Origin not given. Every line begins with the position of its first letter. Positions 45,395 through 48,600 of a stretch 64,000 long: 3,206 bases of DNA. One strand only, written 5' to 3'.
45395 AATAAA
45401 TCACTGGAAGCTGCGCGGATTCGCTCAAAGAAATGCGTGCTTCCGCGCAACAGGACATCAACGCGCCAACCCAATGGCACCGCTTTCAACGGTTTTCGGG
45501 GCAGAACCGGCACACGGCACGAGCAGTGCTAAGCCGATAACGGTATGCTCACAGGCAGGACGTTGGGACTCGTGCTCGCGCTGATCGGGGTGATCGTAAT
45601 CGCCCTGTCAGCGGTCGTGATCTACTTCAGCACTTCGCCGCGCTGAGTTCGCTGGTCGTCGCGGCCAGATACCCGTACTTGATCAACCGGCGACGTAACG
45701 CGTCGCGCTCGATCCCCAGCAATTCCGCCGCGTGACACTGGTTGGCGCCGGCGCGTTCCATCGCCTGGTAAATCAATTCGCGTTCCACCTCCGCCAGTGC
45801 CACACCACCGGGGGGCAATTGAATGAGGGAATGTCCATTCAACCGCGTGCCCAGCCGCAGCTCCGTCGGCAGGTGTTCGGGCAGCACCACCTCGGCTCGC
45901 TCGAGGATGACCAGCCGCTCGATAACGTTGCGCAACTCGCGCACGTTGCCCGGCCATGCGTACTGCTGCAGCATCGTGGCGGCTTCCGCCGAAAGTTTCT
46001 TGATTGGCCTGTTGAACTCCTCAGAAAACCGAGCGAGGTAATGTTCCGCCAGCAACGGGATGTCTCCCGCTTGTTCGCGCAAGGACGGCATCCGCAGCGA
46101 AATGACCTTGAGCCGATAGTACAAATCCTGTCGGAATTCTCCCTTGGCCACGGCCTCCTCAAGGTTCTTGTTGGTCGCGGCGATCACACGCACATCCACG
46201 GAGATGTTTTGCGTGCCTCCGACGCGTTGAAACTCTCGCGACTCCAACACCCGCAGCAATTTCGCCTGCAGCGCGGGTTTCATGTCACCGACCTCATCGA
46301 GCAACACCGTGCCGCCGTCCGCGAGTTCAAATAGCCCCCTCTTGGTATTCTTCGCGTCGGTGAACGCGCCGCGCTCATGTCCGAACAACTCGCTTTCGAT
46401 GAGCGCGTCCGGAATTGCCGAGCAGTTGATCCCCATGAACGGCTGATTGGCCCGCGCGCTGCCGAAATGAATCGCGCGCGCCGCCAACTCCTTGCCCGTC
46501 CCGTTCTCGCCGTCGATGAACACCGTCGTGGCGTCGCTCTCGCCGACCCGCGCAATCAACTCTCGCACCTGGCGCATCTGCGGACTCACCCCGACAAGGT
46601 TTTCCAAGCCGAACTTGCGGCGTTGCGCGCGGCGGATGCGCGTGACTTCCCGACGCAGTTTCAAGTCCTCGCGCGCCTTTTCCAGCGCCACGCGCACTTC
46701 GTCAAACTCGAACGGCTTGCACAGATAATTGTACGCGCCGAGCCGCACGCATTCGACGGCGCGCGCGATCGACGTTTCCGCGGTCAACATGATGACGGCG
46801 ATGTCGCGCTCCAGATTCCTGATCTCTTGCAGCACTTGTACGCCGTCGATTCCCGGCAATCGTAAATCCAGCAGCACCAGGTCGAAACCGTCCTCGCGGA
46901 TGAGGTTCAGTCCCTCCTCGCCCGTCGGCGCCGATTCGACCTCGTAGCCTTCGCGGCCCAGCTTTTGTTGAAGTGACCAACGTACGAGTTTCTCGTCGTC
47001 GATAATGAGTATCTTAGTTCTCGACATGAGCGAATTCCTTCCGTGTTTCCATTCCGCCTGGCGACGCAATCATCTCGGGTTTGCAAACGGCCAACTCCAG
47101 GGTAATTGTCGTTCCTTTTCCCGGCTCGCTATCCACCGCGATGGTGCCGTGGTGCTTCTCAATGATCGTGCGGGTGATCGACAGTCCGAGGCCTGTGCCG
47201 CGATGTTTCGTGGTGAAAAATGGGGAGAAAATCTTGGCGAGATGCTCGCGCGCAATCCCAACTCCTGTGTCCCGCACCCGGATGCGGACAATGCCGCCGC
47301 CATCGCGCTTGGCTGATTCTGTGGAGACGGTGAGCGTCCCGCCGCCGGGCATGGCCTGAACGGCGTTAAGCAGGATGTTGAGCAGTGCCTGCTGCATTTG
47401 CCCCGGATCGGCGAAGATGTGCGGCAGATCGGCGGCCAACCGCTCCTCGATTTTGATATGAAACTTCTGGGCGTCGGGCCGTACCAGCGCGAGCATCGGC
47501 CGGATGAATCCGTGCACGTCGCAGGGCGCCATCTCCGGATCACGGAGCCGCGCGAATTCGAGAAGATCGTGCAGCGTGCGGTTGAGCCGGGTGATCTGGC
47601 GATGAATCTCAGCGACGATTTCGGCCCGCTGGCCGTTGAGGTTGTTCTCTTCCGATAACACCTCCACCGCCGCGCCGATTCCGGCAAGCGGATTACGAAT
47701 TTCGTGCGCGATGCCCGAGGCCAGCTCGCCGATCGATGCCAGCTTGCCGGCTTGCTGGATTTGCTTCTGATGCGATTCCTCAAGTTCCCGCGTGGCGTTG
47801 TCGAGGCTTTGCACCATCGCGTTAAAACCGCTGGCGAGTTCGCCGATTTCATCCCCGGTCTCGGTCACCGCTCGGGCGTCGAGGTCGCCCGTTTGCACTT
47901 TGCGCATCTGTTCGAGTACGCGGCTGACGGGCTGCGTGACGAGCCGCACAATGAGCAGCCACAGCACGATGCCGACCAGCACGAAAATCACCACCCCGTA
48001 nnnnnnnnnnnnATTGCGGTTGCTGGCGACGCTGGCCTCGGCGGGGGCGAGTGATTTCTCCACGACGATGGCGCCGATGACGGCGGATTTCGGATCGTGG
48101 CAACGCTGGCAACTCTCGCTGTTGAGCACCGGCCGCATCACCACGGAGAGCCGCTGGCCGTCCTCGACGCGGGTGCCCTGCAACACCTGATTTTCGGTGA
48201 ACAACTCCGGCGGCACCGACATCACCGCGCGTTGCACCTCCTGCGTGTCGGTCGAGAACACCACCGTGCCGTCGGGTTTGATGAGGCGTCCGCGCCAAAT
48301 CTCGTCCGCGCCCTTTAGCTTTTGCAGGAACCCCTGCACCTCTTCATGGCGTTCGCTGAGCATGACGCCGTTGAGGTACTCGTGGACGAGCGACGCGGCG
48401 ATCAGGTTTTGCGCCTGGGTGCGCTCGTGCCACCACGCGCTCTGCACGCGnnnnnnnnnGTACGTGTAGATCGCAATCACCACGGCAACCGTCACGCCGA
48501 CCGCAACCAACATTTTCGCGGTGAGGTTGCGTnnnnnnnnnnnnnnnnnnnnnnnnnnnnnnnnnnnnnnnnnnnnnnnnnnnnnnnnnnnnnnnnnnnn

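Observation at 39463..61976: Shared sigma-54-like promoter motif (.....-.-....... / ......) upstream of three haem/cytochrome transcription units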

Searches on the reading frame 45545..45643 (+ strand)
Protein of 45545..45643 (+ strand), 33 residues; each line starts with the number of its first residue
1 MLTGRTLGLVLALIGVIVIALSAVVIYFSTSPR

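Call 65: search_protein_families(library=pfam, proteins=[window:45545-45643:+], max_evalue=10)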
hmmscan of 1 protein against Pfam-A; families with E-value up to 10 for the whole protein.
seq(33 aa): 1 family
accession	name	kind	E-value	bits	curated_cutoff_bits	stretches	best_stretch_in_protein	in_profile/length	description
PF15103.11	G0-G1_switch_2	-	0.4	11.5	27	1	7-31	29-53/105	G0/G1 switch protein 2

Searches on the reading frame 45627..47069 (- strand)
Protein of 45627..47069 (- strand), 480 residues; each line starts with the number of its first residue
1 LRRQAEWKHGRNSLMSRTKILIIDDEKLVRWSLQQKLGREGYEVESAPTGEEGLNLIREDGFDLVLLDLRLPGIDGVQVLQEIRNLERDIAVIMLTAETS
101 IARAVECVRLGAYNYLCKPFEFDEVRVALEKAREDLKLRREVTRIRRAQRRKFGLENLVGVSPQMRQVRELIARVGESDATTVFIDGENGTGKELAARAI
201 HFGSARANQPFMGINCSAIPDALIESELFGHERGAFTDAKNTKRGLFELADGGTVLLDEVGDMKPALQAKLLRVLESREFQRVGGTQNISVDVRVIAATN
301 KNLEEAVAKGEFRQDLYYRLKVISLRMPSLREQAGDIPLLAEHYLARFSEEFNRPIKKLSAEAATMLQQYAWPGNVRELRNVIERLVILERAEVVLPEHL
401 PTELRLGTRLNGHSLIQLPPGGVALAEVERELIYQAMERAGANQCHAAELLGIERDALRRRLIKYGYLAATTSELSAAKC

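Call 7: search_protein_families(library=pfam, proteins=[window:45627-47069:-])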
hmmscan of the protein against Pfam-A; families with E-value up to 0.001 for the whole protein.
window:45627-47069:- (480 aa): 6 families
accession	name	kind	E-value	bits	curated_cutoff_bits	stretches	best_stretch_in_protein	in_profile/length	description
PF00158.32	Sigma54_activat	-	1e-68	230.7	20.2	1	158-325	1-167/168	Sigma-54 interaction domain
PF00072.30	Response_reg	-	4.5e-30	104.5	30.2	1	20-129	1-110/111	Response regulator receiver domain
PF25601.1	AAA_lid_14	-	7.4e-28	96.6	27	1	331-406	1-76/87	AAA+ ATPase lid domain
PF14532.12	Sigma54_activ_2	-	2.1e-18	67.3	25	1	159-330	1-138/138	Sigma-54 interaction domain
PF02954.25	HTH_8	-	2.4e-10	40.4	22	1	425-465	2-42/42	Bacterial regulatory protein, Fis family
PF07728.20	AAA_5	-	2.5e-07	31.2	22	1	183-303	2-125/139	AAA domain (dynein-related subfamily)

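Call 15: find_encoding_contigs(protein=window:45627-47069:-, flank=10000, max_places=6)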
Protein window:45627-47069:- (480 aa): no gene with exactly this product is on record in the collection.

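Call 20: find_encoding_contigs(protein=window:45627-47027:-, flank=10000, max_places=6)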
Protein window:45627-47027:- (466 aa): 2 contigs read that carry it; 2 places shown.
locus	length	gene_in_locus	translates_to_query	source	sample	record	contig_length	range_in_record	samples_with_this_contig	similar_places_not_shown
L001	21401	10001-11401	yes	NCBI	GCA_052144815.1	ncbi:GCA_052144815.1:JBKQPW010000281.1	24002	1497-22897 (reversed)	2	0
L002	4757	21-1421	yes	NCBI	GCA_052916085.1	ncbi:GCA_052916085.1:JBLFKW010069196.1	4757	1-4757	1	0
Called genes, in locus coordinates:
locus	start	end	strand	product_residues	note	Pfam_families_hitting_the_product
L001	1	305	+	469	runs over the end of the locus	?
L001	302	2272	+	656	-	PF14537:Cytochrom_c3_2 (faint), PF22678:Cytochrom_c_NrfB-like (faint), PF00684:DnaJ_CXXCXGXG (faint), PF02085:Cytochrom_CIII (faint), PF09699:Paired_CXXCH_1 (faint), PF14522:Cytochrome_C7 (weak), PF01292:Ni_hydr_CYTB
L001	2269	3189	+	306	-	PF09699:Paired_CXXCH_1 (faint), PF14537:Cytochrom_c3_2 (faint), PF22113:Mtrc-MtrF_II-IV_dom (faint), PF02335:Cytochrom_C552 (faint), PF14522:Cytochrome_C7 (faint), PF13435:Cytochrome_C554 (weak)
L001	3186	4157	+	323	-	PF14697:Fer4_21 (faint), PF00037:Fer4 (faint), PF12838:Fer4_7 (weak), PF13247:Fer4_11, PF12797:Fer4_2 (weak), PF12837:Fer4_6 (weak), PF13237:Fer4_10 (weak), PF13187:Fer4_9 (weak), +2 more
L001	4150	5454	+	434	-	PF03916:NrfD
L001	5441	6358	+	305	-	PF14522:Cytochrome_C7 (faint), PF14537:Cytochrom_c3_2 (faint), PF13435:Cytochrome_C554, PF22113:Mtrc-MtrF_II-IV_dom (faint)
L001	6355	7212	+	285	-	PF12838:Fer4_7 (weak), PF13187:Fer4_9 (weak), PF13247:Fer4_11, PF12838:Fer4_7 (weak), PF00037:Fer4 (weak), PF12837:Fer4_6 (weak), PF13187:Fer4_9 (weak), PF13237:Fer4_10 (weak), +3 more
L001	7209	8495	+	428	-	PF03916:NrfD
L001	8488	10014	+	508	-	PF21563:Mcp40H-20_sensor (weak), PF00672:HAMP, PF00512:HisKA, PF02518:HATPase_c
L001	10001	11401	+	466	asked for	PF00072:Response_reg, PF00158:Sigma54_activat, PF14532:Sigma54_activ_2, PF07728:AAA_5 (weak), PF25601:AAA_lid_14, PF02954:HTH_8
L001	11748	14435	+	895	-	PF22113:Mtrc-MtrF_II-IV_dom (faint), PF13442:Cytochrome_CBB3 (faint), PF14522:Cytochrome_C7 (faint)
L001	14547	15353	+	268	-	PF14522:Cytochrome_C7 (faint), PF22113:Mtrc-MtrF_II-IV_dom (faint), PF09699:Paired_CXXCH_1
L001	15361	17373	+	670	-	-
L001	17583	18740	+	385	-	PF04055:Radical_SAM, PF13186:SPASM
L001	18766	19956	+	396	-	PF13353:Fer4_12 (weak), PF04055:Radical_SAM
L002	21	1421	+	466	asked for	PF00072:Response_reg, PF00158:Sigma54_activat, PF14532:Sigma54_activ_2, PF07728:AAA_5 (weak), PF25601:AAA_lid_14, PF02954:HTH_8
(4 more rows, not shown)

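Call 39: search_protein_families(library=ncbifam, proteins=[window:45627-47027:-], max_evalue=0.00001)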
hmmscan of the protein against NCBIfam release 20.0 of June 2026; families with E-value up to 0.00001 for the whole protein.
window:45627-47027:- (466 aa): 118 families (the best 25 are shown)
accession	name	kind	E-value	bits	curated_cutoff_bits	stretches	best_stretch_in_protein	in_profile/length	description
NF008469.0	PRK11361.1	equivalog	1.7e-141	472.1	714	1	3-453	4-456/461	acetoacetate metabolism transcriptional regulator AtoC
TIGR01818.1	ntrC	equivalog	4.4e-129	431.3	558.6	1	6-393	1-384/463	nitrogen regulation protein NR(I)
NF007689.0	PRK10365.1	equivalog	9.7e-120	400.3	760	1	4-448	6-439/441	sigma-54-dependent response regulator transcription factor ZraR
TIGR02915.1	PEP_resp_reg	equivalog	2.4e-116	389.2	502.6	1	6-451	1-442/445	PEP-CTERM-box response regulator transcription factor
NF051870.1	NAssimRespRegNtrX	equivalog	5.3e-115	384.9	600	1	5-452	3-451/452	nitrogen assimilation response regulator NtrX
NF041946.1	LuxO_transreg_Vib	equivalog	7.9e-111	371.1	800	1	26-391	19-381/463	quorum-sensing sigma-54 dependent transcriptional regulator LuxO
TIGR01817.1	nifA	equivalog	1.6e-108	363.8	528.85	1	110-386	166-438/534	nif-specific transcriptional activator NifA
NF008176.1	PRK10923.1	equivalog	4e-107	358.7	620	1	1-395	1-390/469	nitrogen regulation protein NR(I)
NF011695.0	PRK15115.1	equivalog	7.5e-105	351.2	763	1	4-445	7-430/445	two-component system response regulator GlrR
NF041552.1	TF_PrdR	equivalog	1.5e-101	340.5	795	1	108-451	237-576/577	sigma-54 dependent transcriptional regulator PrdR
NF049963.1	RespRegFlgRCampy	domain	1.4e-98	330.6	750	1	6-451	3-427/429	fla regulon two-component system response regulator FlgR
NF050807.1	TransRegFlbDCaul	equivalog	1.8e-97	327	750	1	26-452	23-439/454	sigma-54-dependent transcriptional regulator FlbD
NF003451.0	PRK05022.1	equivalog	3.8e-92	309.6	476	1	129-446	177-503/512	nitric oxide reductase transcriptional regulator NorR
TIGR02329.1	propionate_PrpR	equivalog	8.1e-91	305.2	499.2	1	109-448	173-524/526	propionate catabolism operon regulatory protein PrpR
NF038308.1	RNA_repair_RtcR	equivalog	3.6e-89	300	650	1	79-452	115-517/530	RNA repair transcriptional activator RtcR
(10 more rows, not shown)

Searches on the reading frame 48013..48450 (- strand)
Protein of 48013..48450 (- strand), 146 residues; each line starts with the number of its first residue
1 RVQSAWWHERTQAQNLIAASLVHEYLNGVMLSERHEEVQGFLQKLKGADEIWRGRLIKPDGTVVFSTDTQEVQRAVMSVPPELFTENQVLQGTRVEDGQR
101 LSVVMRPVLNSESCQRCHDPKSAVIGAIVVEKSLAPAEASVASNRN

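Call 64: search_solved_structures(query=window:48013-48450:-, max_evalue=1, show_alignments=1)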
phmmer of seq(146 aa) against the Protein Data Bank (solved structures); distinct sequences matched with E-value up to 1: 2.
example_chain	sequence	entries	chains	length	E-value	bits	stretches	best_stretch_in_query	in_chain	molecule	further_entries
3b42_A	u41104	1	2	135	1.4e-06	31.3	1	13-134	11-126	Methyl-accepting chemotaxis protein, putative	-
3b47_A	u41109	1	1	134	0.64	13.1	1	94-138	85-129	Methyl-accepting chemotaxis protein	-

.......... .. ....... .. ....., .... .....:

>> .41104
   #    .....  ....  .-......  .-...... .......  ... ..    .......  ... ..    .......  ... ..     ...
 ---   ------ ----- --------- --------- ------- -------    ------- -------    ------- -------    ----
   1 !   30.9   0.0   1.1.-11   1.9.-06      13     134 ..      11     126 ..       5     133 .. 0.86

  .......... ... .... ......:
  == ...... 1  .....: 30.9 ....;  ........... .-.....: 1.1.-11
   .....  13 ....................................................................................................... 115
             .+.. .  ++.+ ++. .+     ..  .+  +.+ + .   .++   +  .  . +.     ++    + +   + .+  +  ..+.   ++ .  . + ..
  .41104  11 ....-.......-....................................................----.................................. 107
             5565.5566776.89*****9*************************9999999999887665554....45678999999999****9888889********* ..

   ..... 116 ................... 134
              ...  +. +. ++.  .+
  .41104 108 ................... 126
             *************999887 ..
